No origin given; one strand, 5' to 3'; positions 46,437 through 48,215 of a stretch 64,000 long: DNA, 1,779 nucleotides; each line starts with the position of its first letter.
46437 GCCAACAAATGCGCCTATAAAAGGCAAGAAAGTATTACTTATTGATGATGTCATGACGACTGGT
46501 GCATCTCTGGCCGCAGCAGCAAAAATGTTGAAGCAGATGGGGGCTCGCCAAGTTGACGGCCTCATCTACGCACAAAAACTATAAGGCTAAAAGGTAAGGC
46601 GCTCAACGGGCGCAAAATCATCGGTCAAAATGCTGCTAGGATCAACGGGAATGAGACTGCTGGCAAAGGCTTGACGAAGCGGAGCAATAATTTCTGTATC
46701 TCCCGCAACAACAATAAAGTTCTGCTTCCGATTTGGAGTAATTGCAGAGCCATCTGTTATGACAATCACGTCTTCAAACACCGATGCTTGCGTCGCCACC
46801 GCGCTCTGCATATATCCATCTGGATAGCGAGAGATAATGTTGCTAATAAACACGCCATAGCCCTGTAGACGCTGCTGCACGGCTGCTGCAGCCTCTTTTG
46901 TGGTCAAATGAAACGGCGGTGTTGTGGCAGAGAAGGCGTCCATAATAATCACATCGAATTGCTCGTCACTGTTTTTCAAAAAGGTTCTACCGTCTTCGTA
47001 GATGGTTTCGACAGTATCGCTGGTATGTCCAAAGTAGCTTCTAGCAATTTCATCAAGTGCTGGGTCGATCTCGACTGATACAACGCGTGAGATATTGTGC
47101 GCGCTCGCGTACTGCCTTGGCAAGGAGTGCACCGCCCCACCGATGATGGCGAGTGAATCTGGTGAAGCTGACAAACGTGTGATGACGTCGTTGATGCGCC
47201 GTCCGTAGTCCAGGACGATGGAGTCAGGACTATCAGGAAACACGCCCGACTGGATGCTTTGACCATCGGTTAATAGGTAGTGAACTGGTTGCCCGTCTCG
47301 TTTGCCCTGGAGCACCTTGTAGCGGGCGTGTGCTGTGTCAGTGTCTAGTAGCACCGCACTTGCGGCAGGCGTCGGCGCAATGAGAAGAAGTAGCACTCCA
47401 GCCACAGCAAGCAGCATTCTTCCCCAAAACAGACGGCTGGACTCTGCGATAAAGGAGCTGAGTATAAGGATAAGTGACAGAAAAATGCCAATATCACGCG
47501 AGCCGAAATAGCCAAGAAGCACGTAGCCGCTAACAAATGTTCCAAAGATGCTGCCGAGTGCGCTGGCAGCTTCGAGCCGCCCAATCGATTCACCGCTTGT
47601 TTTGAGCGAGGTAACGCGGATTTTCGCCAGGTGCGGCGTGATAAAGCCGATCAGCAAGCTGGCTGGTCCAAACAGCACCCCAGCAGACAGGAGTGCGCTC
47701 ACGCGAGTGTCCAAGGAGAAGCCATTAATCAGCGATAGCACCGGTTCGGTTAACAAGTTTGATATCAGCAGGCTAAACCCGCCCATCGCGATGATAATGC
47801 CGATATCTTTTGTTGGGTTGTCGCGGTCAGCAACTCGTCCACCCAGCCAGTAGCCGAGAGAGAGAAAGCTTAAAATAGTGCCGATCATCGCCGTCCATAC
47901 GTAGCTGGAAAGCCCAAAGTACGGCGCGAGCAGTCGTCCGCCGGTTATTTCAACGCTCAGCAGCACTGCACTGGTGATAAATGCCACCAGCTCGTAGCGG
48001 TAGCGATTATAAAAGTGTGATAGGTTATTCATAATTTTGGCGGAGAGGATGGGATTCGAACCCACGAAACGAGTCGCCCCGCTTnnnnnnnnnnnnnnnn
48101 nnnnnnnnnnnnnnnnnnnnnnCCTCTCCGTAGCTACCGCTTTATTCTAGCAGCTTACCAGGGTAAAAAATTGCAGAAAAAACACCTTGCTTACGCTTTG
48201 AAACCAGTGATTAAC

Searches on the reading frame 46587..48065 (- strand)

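Call 77: search_protein_families(library=pfam, proteins=[window:46587-48065:-], max_evalue=0.00001)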
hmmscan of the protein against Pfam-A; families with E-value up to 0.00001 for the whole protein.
window:46587-48065:- (492 aa): 1 family
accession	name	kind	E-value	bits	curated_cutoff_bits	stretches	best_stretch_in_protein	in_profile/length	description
PF01564.23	Spermine_synth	-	9.2e-10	38.8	22.9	1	297-408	14-130/186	Spermine/spermidine synthase domain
